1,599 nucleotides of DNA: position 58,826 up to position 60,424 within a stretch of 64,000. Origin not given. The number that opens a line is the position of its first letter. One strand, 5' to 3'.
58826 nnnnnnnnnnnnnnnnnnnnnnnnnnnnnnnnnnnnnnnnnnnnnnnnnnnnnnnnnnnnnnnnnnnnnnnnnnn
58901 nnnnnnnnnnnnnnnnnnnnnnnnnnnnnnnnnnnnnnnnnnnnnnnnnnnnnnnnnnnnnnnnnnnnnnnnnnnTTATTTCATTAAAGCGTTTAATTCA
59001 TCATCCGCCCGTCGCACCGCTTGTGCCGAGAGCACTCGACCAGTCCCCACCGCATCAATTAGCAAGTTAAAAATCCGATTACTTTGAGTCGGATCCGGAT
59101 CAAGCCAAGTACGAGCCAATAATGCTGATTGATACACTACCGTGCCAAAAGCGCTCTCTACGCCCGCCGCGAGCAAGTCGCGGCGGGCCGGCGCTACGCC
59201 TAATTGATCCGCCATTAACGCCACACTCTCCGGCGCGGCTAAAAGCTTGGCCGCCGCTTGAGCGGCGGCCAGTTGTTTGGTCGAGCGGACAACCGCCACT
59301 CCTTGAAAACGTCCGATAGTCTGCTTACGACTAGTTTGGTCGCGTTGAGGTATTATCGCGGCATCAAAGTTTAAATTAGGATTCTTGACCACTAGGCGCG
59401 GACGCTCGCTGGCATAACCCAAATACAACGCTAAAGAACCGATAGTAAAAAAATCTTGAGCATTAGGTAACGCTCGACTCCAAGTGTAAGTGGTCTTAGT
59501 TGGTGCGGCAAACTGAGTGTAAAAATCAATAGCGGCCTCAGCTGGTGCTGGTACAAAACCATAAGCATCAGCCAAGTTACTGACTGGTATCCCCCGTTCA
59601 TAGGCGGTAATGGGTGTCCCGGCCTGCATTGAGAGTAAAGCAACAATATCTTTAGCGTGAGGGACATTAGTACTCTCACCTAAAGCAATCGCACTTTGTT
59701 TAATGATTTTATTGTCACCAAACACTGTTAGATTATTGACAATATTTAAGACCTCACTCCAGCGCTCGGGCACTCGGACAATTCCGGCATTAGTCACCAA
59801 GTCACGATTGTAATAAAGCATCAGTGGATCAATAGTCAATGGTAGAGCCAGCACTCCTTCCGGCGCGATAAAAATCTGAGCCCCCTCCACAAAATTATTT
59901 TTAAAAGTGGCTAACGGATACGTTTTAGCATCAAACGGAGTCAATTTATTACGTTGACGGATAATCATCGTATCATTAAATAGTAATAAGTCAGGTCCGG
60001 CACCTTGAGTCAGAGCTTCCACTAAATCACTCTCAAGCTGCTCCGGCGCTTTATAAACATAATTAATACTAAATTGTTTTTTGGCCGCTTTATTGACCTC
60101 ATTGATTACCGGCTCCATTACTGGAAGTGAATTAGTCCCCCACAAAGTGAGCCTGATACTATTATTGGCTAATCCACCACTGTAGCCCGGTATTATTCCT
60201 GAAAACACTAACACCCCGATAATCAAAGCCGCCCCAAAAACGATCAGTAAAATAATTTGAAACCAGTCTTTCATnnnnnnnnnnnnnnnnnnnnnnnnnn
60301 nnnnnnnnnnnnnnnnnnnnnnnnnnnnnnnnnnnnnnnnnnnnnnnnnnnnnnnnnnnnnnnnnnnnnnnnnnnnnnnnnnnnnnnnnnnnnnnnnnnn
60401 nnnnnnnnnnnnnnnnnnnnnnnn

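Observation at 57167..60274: Tandem array of four paralogous secreted two-helix pilin-like proteins next to a lone membrane-anchored solute-binding-like protein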

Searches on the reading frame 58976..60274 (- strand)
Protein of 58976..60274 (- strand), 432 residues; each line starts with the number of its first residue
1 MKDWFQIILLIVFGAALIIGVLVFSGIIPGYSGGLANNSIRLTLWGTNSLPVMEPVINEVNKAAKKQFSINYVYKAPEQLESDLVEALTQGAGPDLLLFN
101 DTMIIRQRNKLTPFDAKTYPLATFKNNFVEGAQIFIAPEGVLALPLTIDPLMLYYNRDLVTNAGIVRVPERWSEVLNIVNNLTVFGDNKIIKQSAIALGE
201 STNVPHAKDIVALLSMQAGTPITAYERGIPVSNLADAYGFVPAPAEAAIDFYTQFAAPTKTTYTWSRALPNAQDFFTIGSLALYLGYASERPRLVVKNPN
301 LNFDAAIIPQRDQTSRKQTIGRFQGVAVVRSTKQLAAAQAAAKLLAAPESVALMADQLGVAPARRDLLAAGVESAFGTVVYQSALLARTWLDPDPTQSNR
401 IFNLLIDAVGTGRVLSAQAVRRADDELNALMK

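Call 3: search_protein_families(library=pfam, proteins=[window:58976-60274:-], max_evalue=1)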
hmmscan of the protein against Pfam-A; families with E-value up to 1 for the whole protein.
window:58976-60274:- (432 aa): 2 families
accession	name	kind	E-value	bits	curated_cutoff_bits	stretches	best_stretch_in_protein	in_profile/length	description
PF13416.11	SBP_bac_8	-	4.9e-16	59.8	27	1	61-368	7-266/279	Bacterial extracellular solute-binding protein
PF01547.30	SBP_bac_1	-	2e-12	48.2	26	1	58-350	15-305/307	Bacterial extracellular solute-binding protein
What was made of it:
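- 58976..60274 (-): Orphan membrane-anchored MalE-like (family 1) solute-binding-like protein, 432 aa, with one conserved N-terminal TM helix. SBP_bac_8 at 59.8 bits and SBP_bac_1 at 48.2 bits (call 3).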

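Call 4: search_protein_families(library=ncbifam, proteins=[window:58976-60274:-], max_evalue=1)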
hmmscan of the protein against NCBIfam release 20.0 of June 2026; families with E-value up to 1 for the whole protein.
window:58976-60274:- (432 aa): 5 families
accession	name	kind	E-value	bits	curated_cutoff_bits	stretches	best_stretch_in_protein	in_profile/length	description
NF007011.0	PRK09474.1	equivalog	9.3e-06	24.7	291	1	56-190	45-173/396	maltose/maltodextrin ABC transporter substrate-binding protein MalE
TIGR01832.1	kduD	equivalog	0.019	14.5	338.85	1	159-225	84-153/248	2-dehydro-3-deoxy-D-gluconate 5-dehydrogenase KduD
TIGR03850.1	bind_CPR_0540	equivalog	0.067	11.8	299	1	143-179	153-188/437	carbohydrate ABC transporter substrate-binding protein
NF053763.1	ABCarbgalBndGanS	equivalog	0.14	10.9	700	1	139-181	136-178/420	galactooligosaccharide ABC transporter substrate-binding protein GanS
NF008030.0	PRK10762.1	equivalog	0.21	10.3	745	1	162-197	191-226/501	ribose ABC transporter ATP-binding protein RbsA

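Call 11: find_homologous_proteins(query=window:58976-60274:-)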
Query window:58976-60274:- (432 aa): 679 proteins with E <= 0.001 among 8000 candidates; the best 120 are listed.
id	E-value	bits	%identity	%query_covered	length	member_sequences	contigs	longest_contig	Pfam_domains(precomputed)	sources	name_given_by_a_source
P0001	1.0e-278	942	100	100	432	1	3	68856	PF13416.12,PF01547.31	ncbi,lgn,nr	ncbi:MAG: extracellular solute-binding protein [Candidatus Vogelbacteria bacterium]|nr:extracellular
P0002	1.7e-237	806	83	100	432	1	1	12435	PF01547.31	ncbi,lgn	-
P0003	1.5e-225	767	79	100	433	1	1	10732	PF01547.31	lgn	-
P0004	5.6e-223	758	78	100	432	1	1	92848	PF13416.12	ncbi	-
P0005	3.7e-105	370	44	98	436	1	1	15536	PF01547.31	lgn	-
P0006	9.6e-101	356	42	99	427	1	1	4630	PF13416.12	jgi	jgi:ABC-type glycerol-3-phosphate transport system substrate-binding protein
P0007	1.3e-100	355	41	99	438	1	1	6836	PF13416.12,PF01547.31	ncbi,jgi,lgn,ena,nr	ncbi:MAG TPA: extracellular solute-binding protein [Candidatus Paceibacterota bacterium]|nr:extracel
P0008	2.7e-100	354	43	98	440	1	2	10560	PF13416.12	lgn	-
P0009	9.3e-99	349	40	99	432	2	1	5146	PF13416.12,PF01547.31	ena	-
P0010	5.3e-98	347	41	99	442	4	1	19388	PF13416.12,PF01547.31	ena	-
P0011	5.5e-98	347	41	99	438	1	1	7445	PF13416.12,PF01547.31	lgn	-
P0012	7.0e-98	347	40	95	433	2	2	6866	PF13416.12,PF01547.31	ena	-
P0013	3.4e-97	344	41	99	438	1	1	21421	-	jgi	-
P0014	4.1e-97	344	40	99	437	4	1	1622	PF13416.12,PF01547.31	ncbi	-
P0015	4.6e-97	344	43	98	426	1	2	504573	PF13416.12,PF01547.31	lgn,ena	-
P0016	6.4e-97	343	41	99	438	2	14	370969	PF13416.12,PF01547.31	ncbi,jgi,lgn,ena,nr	ncbi:MAG: hypothetical protein A2481_04485 [Candidatus Yonathbacteria bacterium RIFOXYC2_FULL_47_9]|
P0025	1.2e-95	339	41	98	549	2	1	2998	PF13416.12,PF18895.6,PF01547.31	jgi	jgi:ABC-type glycerol-3-phosphate transport system substrate-binding protein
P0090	9.4e-91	323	40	99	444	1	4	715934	PF13416.12,PF01547.31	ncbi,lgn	-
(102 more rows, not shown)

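Call 13: find_encoding_contigs(protein=P0016, flank=10000, max_places=2)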
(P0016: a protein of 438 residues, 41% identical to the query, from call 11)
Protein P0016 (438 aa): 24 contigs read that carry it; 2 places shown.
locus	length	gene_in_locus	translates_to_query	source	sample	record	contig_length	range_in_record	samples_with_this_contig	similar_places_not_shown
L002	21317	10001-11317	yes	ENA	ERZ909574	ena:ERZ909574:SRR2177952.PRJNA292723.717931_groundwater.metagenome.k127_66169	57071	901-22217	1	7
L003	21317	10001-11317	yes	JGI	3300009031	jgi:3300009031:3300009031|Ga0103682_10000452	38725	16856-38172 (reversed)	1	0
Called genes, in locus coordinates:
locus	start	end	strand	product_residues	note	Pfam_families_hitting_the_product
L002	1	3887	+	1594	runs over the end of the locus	?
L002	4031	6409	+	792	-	PF00515:TPR_1 (faint), PF07719:TPR_2 (faint), PF13174:TPR_6 (faint), PF13181:TPR_8 (faint), PF13371:TPR_9 (faint), PF13428:TPR_14 (faint), PF13432:TPR_16 (weak), PF14559:TPR_19 (weak), +4 more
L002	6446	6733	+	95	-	-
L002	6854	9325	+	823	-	PF00521:DNA_topoisoIV, PF03989:DNA_gyraseA_C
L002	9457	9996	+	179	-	PF01135:PCMT (faint), PF01209:Ubie_methyltran, PF01728:FtsJ (weak), PF05175:MTS (weak), PF13847:Methyltransf_31, PF08241:Methyltransf_11, PF08242:Methyltransf_12, PF13649:Methyltransf_25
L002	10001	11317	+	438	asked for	PF01547:SBP_bac_1, PF13416:SBP_bac_8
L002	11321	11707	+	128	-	-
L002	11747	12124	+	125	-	PF18895:T4SS_pilin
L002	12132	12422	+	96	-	PF18895:T4SS_pilin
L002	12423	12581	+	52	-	-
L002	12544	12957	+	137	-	PF18895:T4SS_pilin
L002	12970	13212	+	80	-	PF18895:T4SS_pilin (weak)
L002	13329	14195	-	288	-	-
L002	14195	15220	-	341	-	PF01145:Band_7 (weak)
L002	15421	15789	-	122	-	-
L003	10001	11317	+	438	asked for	PF01547:SBP_bac_1, PF13416:SBP_bac_8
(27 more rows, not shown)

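Call 14: find_encoding_contigs(protein=P0090, flank=10000, max_places=2)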
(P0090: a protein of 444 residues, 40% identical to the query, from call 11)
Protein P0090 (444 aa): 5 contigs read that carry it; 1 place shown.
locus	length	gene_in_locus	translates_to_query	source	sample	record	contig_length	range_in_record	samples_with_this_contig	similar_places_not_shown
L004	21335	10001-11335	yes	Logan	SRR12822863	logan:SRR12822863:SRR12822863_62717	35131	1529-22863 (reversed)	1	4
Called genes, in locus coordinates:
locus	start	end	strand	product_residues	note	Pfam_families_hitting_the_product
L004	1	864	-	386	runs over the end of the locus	PF06723:MreB_Mbl (faint), PF11104:PilM_2 (faint), PF25216:Volactin (faint), PF02491:SHS2_FTSA, PF14450:FtsA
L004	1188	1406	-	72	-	-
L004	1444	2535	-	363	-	PF11949:DUF3466 (faint)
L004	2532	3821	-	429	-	PF13393:tRNA-synt_His, PF00587:tRNA-synt_2b, PF03129:HGTP_anticodon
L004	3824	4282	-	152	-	PF10502:Peptidase_S26, PF00717:Peptidase_S24 (weak), PF10502:Peptidase_S26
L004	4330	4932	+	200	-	PF01195:Pept_tRNA_hydro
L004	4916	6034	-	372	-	PF23459:S1_RRP5 (faint), PF21543:CvfB_2nd (faint), PF00575:S1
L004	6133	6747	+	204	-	PF13483:Lactamase_B_3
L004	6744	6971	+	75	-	-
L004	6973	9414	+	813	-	PF00521:DNA_topoisoIV, PF03989:DNA_gyraseA_C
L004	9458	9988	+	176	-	PF01135:PCMT (weak), PF01209:Ubie_methyltran, PF01728:FtsJ, PF13847:Methyltransf_31, PF08241:Methyltransf_11, PF08242:Methyltransf_12, PF13649:Methyltransf_25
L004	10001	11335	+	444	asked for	PF01547:SBP_bac_1, PF13416:SBP_bac_8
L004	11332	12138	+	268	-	PF04956:TrbC (faint), PF18895:T4SS_pilin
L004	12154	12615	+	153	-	PF18895:T4SS_pilin (faint)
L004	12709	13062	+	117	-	PF18895:T4SS_pilin (weak)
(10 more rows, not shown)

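Call 24: find_related_loci(query=A2, collection=genome_contigs, flank=10000)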
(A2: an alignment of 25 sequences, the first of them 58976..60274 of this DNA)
Query A2 (432 aa) in genome_contigs; peptide patterns used: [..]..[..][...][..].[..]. (x = any residue, [..] = any of these).
599 stretches matched a pattern (row limit reached: there are more); 594 encode a relative of the query (tblastn E <= 1e-3); the best 80 are kept; 80 distinct loci.
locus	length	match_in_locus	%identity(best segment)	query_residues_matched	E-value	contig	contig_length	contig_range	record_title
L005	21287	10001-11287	42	1-431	5e-103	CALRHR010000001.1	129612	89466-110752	MAG: Candidatus Nomurabacteria bacterium isolate TrH-25oct19-200 genome assembly, contig: TrH-25oct19-C99, whole genome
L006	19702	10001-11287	41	5-432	1e-102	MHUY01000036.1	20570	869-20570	MAG: Candidatus Yonathbacteria bacterium RIFOXYC2_FULL_47_9 rifoxyc2_full_scaffold_804, whole genome shotgun sequence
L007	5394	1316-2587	39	5-432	7e-103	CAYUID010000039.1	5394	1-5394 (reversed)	MAG TPA_asm: uncultured Candidatus Saccharibacteria bacterium isolate SRP273308_co1_430 genome assembly, contig: NODE_29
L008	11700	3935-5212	42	5-431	1e-101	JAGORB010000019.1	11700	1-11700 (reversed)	MAG: Candidatus Paceibacterota bacterium isolate Gw_Eff_bin_236 Gw_Eff_13699_length_11700_cov_9.073188, whole genome sho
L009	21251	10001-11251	38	5-426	5e-101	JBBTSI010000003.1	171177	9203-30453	MAG: Patescibacteria group bacterium isolate H43-bin056_1 H43_bin056_1_000000000003, whole genome shotgun sequence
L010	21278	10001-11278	41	5-431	2e-101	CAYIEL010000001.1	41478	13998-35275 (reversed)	MAG TPA_asm: uncultured Candidatus Saccharibacteria bacterium isolate ERP119705_co18_447 genome assembly, contig: NODE_9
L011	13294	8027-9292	39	5-431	7e-101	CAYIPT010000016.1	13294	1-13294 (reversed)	MAG TPA_asm: uncultured Candidatus Saccharibacteria bacterium isolate ERP119705_co3_333 genome assembly, contig: NODE_55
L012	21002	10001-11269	38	5-431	1e-99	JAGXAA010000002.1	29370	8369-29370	MAG: Patescibacteria group bacterium isolate REEB66 contig-150_1812, whole genome shotgun sequence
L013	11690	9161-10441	41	5-431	3e-99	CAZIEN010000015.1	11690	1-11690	MAG TPA_asm: uncultured Candidatus Saccharibacteria bacterium isolate SRP286056_co2_568 genome assembly, contig: NODE_91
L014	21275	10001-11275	37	5-432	1e-98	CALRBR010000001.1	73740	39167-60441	MAG: Candidatus Taylorbacteria bacterium isolate AH-24oct19-230 genome assembly, contig: AH-24oct19-C524, whole genome s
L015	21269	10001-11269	39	5-428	1e-98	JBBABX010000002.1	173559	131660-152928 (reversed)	MAG: Candidatus Paceibacterota bacterium isolate SO_2017_LW1_33 NODE_20_length_173559_cov_2.312970_LW64-88_2017, whole g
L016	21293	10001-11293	39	5-432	2e-98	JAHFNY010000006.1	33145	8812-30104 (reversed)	MAG: Candidatus Vogelbacteria bacterium isolate nzgw491 NODE_1741_length_33146_cov_3.734777, whole genome shotgun sequen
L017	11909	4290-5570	40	5-431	7e-98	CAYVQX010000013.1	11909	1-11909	MAG TPA_asm: uncultured Candidatus Saccharibacteria bacterium isolate SRP135725_co1_167 genome assembly, contig: NODE_74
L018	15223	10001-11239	40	20-432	5e-97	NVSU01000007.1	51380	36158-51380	MAG: Candidatus Wolfebacteria bacterium isolate NORP133 Contig_source1383C_1548, whole genome shotgun sequence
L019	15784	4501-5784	39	6-432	4e-97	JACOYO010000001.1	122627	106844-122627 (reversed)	MAG: Parcubacteria group bacterium isolate NC_groundwater_181_Ag_S-0.1um_44_14 S4_GD2017_2_S1_scaffold_53, whole genome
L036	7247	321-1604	39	1-432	6e-95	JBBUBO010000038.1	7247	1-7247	MAG: Patescibacteria group bacterium isolate H51-bin090_1 H51_bin090_1_000000000038, whole genome shotgun sequence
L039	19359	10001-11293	38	6-432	8e-94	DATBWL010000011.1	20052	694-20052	MAG TPA_asm: Candidatus Paceibacterota bacterium isolate SMAG_U7540 k141_1100689, whole genome shotgun sequence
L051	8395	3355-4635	38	5-431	5e-93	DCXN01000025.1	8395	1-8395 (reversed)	MAG TPA_asm: Patescibacteria group bacterium UBA2135 UBA2135_contig_46157, whole genome shotgun sequence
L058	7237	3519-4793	35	5-432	1e-92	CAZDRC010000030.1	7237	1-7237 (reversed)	MAG TPA_asm: uncultured Candidatus Saccharibacteria bacterium isolate SRP062349_co2_85 genome assembly, contig: NODE_572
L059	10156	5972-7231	40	1-423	1e-92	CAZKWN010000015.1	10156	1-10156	MAG TPA_asm: uncultured Candidatus Saccharibacteria bacterium isolate binchicken_co241_364 genome assembly, contig: NODE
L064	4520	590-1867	37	5-432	1e-92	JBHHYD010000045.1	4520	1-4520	MAG: Candidatus Paceibacteria bacterium isolate Maj_2_bin.9 NODE_11964_length_4520_cov_5.117357, whole genome shotgun se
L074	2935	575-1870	39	1-431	3e-94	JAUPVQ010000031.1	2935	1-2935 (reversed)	MAG: Patescibacteria group bacterium isolate erpe_2018_sw_30hr_WHONDRS-SW48-000095_B_bin.94 scaffold_616767, whole genom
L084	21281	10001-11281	37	2-431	3e-91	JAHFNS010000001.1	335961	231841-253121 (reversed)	MAG: Candidatus Nomurabacteria bacterium isolate nzgw486 NODE_6_length_335962_cov_15.263479, whole genome shotgun sequen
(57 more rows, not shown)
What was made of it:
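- At least 594 genomes encode an SBP relative (call 24).
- Tried and rejected: I treat these submitter labels as unreliable, because their gene order is that of named Paceibacteria lineages (call 24).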

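Call 39: search_solved_structures(query=A2, max_evalue=0.001)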
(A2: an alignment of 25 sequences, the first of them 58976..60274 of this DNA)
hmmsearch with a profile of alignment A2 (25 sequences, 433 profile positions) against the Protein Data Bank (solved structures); distinct sequences matched with E-value up to 0.001: 467 (the best 60 are shown).
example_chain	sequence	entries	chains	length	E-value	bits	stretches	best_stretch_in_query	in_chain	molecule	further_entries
4r9f_A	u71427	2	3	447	5.9e-16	61.4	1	12-431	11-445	MBP1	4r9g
5ci5_A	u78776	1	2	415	7.7e-15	57.8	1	29-431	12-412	Extracellular solute-binding protein family 1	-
1eu8_A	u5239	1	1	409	4.1e-14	55.4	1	54-186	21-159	TREHALOSE/MALTOSE BINDING PROTEIN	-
8jbg_B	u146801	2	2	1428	7.6e-14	54.5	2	35-188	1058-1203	Neuromedin-K receptor (NK3R-pFastbac1) | NK3R-pFastbac1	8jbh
9vus_A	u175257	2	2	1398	1.4e-13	53.6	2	35-188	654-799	Soluble cytochrome b562,2-oxoglutarate receptor 1,Soluble cytochrome b562,2-oxoglutarate r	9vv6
4qrz_A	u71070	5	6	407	1.5e-13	53.5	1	37-187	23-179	ABC-TYPE SUGAR TRANSPORTER | ABC transporter, substrate binding protein (Sugar)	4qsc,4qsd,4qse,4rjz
3k01_A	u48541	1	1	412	7.9e-12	47.9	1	25-187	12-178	Acarbose/maltose binding protein GacH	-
3jzj_A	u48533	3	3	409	8.6e-12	47.7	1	30-187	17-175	Acarbose/maltose binding protein GacH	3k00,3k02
3uor_A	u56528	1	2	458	6.7e-11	44.8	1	35-185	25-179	ABC transporter sugar binding protein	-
8art_A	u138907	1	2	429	8.6e-11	44.4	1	34-185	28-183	Putative secreted maltose-binding protein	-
7nbz_A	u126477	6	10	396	9.7e-11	44.3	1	138-187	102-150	Sulfoquinovosyl binding protein | Sulfoquinovosyl glycerol-binding protein SmoF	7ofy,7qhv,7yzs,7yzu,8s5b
1elj_A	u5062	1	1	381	3e-10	42.6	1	38-181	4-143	MALTODEXTRIN-BINDING PROTEIN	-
9p0x_T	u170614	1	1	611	4.5e-10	42.1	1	3-188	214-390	Tissue factor,Maltose/maltodextrin-binding periplasmic protein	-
5u2p_A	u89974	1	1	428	4.6e-10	42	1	275-366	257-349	Sugar ABC transporter substrate-binding protein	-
5ysb_A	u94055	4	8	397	8.3e-10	41.2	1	35-187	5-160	Lin1841 protein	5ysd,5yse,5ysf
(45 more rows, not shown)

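Call 45: search_protein_families(library=pfam, proteins=[L018:11258-12418:+, L036:1644-2909:+, L039:11308-12714:+, L051:4722-6347:+, L084:11319-12374:+, L059:7278-8198:+, L074:1857-2801:+, L012:12555-13367:+, L064:2622-3314:+, L058:3510-5216:+], max_evalue=0.01)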
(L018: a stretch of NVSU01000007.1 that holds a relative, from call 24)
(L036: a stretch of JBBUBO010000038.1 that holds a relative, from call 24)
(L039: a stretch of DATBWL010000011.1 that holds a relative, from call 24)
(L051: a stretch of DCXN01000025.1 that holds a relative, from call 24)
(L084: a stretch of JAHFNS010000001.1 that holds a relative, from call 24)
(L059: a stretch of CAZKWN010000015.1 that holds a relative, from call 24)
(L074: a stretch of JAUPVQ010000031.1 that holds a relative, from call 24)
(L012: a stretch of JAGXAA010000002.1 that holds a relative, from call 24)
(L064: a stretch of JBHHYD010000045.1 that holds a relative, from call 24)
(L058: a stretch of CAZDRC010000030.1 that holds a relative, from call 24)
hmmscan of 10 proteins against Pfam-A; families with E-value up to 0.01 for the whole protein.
L018:11258-12418:+ (386 aa): 3 families
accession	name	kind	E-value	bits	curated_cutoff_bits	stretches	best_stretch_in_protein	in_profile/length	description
PF18895.5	T4SS_pilin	-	5.2e-09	36.5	26.6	1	305-371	7-71/71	Type IV secretion system pilin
PF04956.18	TrbC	-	0.00049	20.7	27.9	1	305-370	39-97/98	TrbC/VIRB2 pilin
PF16656.11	Pur_ac_phosph_N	-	0.0025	18.8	30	0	145-226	4-85/93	Purple acid Phosphatase, N-terminal domain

L036:1644-2909:+ (421 aa): 1 family
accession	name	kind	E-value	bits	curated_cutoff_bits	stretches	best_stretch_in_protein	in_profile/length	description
PF18895.5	T4SS_pilin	-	1e-05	25.9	26.6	1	341-407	7-70/71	Type IV secretion system pilin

L039:11308-12714:+ (468 aa): 1 family
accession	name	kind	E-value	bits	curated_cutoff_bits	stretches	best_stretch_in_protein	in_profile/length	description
PF18895.5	T4SS_pilin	-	1.5e-09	38.2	26.6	1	391-448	15-71/71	Type IV secretion system pilin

L051:4722-6347:+ (541 aa): 2 families
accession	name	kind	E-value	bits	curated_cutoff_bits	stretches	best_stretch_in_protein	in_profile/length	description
PF00082.27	Peptidase_S8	-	3.4e-17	63.1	21.8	1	178-348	49-256/288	Subtilase family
PF18895.5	T4SS_pilin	-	2.4e-09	37.6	26.6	1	450-510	12-71/71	Type IV secretion system pilin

L084:11319-12374:+ (351 aa): 2 families
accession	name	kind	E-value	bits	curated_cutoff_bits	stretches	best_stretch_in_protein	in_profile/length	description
PF18895.5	T4SS_pilin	-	2.1e-07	31.4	26.6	1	265-330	7-70/71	Type IV secretion system pilin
PF04956.18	TrbC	-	1e-05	26.1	27.9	1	261-331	35-98/98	TrbC/VIRB2 pilin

L059:7278-8198:+ (306 aa): 1 family
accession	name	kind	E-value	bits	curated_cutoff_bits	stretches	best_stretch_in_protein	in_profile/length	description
PF18895.5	T4SS_pilin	-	0.00035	21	26.6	1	234-290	15-70/71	Type IV secretion system pilin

L074:1857-2801:+ (314 aa): 1 family
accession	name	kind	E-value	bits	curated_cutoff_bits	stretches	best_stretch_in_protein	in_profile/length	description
PF18895.5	T4SS_pilin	-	3.5e-07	30.7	26.6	1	234-299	6-69/71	Type IV secretion system pilin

L012:12555-13367:+ (270 aa): 1 family
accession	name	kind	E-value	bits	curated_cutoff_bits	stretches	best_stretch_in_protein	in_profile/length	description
PF18895.5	T4SS_pilin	-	0.00029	21.3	26.6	1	140-186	23-70/71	Type IV secretion system pilin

L064:2622-3314:+ (230 aa): 2 families
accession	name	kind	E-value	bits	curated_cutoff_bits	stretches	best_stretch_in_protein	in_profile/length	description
PF18895.5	T4SS_pilin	-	1.7e-09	38.1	26.6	1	80-149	3-71/71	Type IV secretion system pilin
PF04956.18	TrbC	-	0.00011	22.8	27.9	1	40-142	13-91/98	TrbC/VIRB2 pilin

L058:3510-5216:+ (568 aa): 3 families
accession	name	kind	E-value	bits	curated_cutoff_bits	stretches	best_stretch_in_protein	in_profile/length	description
PF13416.11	SBP_bac_8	-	2.3e-13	51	27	1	62-365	10-267/279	Bacterial extracellular solute-binding protein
PF01547.30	SBP_bac_1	-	7.3e-12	46.3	26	1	64-344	24-303/307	Bacterial extracellular solute-binding protein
PF18895.5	T4SS_pilin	-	0.0012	19.3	26.6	1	489-547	6-66/71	Type IV secretion system pilin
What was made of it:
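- Slot 1 carries other ectodomains elsewhere, for example Peptidase_S8 in L051 (call 45). Other ectodomains are fused to the same slot (call 45).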

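Call 47: find_homologous_proteins(query=P0025)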
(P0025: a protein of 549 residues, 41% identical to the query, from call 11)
Query P0025 (549 aa): 400 proteins with E <= 0.001 among 8000 candidates; the best 120 are listed.
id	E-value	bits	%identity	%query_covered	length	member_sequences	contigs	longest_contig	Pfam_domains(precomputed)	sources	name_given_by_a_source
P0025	0.0e+0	1233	100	100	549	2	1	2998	PF13416.12,PF18895.6,PF01547.31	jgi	jgi:ABC-type glycerol-3-phosphate transport system substrate-binding protein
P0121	1.6e-169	583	51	97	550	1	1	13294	PF13416.12,PF18895.6,PF01547.31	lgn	-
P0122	2.2e-155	536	57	79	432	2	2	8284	PF13416.12,PF01547.31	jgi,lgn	jgi:multiple sugar transport system substrate-binding protein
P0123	2.2e-147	510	50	89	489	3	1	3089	PF13416.12,PF01547.31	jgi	jgi:ABC-type glycerol-3-phosphate transport system substrate-binding protein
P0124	1.3e-145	504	53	77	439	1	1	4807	PF13416.12,PF01547.31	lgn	-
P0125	6.4e-142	492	54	78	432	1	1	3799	PF01547.31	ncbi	-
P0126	1.1e-141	491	52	77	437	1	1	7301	PF13416.12,PF01547.31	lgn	-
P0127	3.6e-140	486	53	79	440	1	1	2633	PF13416.12,PF01547.31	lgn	-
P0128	8.0e-140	485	54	79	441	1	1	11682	PF13416.12,PF01547.31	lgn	-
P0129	2.6e-138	480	54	78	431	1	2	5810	PF13416.12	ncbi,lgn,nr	ncbi:MAG: extracellular solute-binding protein [Candidatus Vogelbacteria bacterium]|nr:extracellular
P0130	8.3e-137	475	53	76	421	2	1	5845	PF01547.31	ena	-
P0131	4.1e-136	473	51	79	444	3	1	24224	PF13416.12,PF01547.31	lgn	-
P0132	7.8e-135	469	51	79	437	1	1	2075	PF13416.12,PF01547.31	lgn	-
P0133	6.3e-134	466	52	79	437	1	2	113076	PF13416.12,PF01547.31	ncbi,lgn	-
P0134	7.7e-134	465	52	78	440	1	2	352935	PF13416.12,PF01547.31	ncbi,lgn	-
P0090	7.4e-120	419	48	78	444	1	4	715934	PF13416.12,PF01547.31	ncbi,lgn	-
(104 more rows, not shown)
